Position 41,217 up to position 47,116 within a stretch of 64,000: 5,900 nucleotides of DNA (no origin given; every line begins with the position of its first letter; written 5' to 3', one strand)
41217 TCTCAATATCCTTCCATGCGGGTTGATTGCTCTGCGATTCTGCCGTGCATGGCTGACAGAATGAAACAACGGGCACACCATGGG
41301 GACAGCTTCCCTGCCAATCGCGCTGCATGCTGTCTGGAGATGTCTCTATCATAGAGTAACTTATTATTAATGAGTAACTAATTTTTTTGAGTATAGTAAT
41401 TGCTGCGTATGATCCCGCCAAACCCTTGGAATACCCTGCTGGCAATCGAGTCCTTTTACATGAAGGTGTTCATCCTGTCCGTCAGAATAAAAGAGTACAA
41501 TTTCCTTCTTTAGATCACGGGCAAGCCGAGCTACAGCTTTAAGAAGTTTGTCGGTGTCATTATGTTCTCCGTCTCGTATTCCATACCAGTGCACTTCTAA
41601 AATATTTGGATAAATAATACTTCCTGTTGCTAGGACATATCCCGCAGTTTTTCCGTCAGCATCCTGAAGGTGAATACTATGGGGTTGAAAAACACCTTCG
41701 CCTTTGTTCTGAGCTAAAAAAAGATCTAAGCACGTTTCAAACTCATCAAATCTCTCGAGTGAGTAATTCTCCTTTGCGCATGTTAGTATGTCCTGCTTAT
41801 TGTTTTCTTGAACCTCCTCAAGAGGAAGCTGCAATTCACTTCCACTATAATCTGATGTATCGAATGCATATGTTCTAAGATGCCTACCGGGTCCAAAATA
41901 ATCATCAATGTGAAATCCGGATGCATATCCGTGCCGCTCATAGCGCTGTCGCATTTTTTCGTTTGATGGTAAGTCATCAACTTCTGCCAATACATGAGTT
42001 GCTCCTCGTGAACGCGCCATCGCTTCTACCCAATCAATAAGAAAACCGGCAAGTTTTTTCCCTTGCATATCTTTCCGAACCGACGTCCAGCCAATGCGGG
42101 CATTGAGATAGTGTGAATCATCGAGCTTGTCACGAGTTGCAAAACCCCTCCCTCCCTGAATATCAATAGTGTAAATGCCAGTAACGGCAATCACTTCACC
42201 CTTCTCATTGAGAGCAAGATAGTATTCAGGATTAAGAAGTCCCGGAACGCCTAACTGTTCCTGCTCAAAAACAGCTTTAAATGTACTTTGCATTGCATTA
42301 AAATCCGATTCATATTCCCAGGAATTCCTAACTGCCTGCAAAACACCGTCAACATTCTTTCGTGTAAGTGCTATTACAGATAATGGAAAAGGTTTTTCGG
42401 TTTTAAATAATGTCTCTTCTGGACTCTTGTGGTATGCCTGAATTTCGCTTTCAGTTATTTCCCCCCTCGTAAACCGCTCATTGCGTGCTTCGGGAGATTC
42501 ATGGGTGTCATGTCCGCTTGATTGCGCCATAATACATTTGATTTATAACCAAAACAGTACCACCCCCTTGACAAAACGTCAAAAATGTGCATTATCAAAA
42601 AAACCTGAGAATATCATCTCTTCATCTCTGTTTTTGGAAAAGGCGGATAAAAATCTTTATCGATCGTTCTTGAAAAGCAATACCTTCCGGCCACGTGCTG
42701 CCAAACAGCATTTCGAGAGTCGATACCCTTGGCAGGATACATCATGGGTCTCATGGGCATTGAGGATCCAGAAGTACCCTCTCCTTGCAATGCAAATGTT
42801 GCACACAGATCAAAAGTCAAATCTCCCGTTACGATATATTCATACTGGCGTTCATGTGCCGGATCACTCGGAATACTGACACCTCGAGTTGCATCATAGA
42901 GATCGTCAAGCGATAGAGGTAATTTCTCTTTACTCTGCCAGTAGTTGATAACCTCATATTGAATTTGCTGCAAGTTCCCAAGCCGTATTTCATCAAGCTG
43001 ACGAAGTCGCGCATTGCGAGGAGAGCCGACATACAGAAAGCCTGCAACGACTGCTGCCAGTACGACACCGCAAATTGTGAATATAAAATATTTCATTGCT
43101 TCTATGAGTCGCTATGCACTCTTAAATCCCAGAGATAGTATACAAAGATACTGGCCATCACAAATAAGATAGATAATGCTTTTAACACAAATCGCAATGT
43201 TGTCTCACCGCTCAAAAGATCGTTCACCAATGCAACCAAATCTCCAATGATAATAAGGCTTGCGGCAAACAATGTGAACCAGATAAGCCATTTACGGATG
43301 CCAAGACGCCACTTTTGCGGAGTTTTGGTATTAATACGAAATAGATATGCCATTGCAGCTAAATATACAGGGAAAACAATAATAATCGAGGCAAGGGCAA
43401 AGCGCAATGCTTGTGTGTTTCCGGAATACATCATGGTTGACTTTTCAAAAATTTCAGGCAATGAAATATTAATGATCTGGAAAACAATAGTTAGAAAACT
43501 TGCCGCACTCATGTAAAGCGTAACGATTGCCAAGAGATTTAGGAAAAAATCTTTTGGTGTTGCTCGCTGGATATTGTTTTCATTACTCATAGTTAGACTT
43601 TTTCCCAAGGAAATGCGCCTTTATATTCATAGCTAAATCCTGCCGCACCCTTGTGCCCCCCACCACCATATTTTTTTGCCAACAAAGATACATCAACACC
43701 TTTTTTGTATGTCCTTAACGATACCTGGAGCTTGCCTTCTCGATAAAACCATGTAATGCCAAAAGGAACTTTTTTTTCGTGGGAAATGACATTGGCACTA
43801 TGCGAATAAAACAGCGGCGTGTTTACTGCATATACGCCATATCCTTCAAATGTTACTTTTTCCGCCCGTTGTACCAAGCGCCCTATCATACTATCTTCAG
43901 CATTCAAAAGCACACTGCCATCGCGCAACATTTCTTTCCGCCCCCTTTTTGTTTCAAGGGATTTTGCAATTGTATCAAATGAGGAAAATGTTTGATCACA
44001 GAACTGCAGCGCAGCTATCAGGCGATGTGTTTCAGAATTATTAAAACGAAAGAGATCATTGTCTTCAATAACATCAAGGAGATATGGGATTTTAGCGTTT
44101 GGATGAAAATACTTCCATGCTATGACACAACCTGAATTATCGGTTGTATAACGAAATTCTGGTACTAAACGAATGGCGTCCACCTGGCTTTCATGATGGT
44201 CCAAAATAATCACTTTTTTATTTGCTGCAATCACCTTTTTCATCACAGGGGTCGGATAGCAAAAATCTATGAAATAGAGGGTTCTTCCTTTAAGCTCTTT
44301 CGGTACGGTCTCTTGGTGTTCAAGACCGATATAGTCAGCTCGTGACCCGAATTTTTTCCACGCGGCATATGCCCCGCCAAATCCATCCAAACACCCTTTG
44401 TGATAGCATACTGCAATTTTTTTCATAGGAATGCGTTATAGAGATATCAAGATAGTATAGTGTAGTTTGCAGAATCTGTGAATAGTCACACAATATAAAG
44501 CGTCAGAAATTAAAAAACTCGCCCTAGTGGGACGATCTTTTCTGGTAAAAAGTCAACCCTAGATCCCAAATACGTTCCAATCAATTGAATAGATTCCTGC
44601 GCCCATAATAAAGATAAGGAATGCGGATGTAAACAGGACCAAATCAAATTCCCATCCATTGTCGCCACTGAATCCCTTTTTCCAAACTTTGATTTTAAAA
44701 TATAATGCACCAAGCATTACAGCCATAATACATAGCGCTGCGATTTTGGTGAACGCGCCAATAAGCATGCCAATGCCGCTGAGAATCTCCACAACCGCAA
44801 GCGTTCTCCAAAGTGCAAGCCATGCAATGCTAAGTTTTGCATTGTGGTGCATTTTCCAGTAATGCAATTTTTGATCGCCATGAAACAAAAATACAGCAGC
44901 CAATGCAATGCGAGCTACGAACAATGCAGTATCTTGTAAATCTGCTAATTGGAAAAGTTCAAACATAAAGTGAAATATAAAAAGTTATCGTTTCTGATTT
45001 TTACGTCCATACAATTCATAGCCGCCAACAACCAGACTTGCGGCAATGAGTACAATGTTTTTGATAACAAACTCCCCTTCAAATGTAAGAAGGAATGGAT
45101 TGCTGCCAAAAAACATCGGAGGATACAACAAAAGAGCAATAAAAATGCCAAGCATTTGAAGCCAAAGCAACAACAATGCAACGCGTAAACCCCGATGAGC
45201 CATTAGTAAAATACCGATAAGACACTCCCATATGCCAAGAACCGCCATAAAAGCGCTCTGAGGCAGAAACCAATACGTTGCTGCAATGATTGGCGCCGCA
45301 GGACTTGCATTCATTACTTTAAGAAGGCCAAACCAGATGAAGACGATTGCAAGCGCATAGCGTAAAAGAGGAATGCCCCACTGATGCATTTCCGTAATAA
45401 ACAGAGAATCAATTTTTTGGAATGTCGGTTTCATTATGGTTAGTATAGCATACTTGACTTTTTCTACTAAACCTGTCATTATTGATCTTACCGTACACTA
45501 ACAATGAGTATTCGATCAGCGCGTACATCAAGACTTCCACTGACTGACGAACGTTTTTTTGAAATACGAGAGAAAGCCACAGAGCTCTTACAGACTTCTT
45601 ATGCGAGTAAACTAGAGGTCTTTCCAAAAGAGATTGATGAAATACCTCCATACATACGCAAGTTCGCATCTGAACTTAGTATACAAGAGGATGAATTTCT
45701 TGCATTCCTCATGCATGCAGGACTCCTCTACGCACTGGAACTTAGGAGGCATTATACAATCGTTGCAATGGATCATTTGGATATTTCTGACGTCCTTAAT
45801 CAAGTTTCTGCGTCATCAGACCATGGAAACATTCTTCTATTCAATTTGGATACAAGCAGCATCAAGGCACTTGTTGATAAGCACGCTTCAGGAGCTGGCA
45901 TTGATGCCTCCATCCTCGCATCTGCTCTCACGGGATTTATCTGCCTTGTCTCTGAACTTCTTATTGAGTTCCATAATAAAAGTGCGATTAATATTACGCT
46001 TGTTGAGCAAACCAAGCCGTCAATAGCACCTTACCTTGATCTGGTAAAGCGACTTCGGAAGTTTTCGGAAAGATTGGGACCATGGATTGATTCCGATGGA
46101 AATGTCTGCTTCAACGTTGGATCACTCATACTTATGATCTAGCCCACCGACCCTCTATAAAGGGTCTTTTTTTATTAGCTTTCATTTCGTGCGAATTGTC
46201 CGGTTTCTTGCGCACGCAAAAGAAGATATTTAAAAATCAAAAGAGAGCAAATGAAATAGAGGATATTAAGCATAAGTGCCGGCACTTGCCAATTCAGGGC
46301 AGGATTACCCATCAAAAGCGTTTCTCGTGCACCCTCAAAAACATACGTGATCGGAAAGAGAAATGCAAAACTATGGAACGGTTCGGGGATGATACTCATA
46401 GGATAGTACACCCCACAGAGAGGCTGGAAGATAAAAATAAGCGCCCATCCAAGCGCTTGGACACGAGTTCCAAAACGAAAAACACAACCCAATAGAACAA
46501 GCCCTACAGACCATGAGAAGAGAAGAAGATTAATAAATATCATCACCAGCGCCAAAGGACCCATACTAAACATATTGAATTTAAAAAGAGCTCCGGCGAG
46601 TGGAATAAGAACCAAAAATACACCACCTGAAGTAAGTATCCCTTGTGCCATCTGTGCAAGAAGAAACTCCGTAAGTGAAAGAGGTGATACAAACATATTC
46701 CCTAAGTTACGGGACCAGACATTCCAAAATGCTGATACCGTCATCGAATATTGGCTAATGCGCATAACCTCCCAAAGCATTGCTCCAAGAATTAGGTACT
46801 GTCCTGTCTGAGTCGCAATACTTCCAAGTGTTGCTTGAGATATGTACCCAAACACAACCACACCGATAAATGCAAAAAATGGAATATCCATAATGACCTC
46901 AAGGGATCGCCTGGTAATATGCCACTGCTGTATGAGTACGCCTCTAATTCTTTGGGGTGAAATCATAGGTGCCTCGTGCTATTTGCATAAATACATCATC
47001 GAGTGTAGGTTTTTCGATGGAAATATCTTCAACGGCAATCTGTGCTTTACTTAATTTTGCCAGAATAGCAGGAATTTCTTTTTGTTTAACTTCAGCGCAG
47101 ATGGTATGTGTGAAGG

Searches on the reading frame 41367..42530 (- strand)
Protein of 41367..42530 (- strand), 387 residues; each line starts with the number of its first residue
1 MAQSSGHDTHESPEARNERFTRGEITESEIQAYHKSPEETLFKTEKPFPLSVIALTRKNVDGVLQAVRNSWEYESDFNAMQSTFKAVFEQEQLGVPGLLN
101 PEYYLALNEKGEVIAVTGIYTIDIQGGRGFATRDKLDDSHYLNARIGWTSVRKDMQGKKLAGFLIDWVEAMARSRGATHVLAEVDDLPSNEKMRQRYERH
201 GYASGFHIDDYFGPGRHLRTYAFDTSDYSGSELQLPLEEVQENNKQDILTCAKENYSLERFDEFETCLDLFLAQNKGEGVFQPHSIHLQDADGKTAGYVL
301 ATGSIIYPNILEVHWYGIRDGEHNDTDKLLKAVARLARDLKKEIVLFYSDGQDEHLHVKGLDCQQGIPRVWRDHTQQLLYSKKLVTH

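Call 85: search_protein_families(library=pfam, proteins=[window:41367-42530:-], max_evalue=0.0001)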
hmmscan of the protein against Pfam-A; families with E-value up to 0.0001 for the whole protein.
window:41367-42530:- (387 aa): 1 family
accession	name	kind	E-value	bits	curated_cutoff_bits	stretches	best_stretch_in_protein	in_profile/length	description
PF00583.31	Acetyltransf_1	-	1.2e-07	32.5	20.7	1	97-202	28-116/116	Acetyltransferase (GNAT) family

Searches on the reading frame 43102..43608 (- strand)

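Call 85: search_protein_families(library=pfam, proteins=[window:43102-43608:-], max_evalue=0.0001)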
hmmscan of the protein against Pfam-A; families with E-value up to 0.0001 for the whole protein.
window:43102-43608:- (168 aa): 1 family
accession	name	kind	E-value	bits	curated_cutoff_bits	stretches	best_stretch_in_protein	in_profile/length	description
PF18920.5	DUF5671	-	2.7e-16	60.1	28.4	1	20-152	1-126/132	Domain of unknown function (DUF5671)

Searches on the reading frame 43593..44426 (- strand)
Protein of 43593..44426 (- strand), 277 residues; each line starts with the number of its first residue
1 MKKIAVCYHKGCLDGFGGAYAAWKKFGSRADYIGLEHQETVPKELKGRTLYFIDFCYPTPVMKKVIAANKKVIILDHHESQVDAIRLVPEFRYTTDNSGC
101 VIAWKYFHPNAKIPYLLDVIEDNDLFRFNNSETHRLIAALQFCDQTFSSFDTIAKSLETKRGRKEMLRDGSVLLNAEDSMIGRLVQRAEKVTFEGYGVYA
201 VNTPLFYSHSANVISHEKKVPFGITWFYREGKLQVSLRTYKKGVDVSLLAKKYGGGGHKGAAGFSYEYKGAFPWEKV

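Call 85: search_protein_families(library=pfam, proteins=[window:43593-44426:-], max_evalue=0.0001)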
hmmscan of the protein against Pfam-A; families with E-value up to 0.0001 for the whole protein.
window:43593-44426:- (277 aa): 2 families
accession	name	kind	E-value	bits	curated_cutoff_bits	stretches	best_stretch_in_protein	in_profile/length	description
PF02272.25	DHHA1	-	2.8e-07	31.3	25.9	1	212-267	23-84/102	DHHA1 domain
PF01368.27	DHH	-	3.9e-05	24.4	28.1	1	3-108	1-103/125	DHH family, N-terminal domain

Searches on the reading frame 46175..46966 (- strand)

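Call 15: search_protein_families(library=pfam, proteins=[window:46175-46966:-], max_evalue=0.001)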
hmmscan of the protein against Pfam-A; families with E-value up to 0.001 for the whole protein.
window:46175-46966:- (263 aa): 2 families
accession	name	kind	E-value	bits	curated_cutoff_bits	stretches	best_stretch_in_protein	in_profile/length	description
PF01061.29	ABC2_membrane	-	1.1e-06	28.8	26.9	1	16-217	5-210/211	ABC-2 type transporter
PF12698.13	ABC2_membrane_3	-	2.6e-05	23.9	31.6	1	70-244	173-340/347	ABC-2 family transporter protein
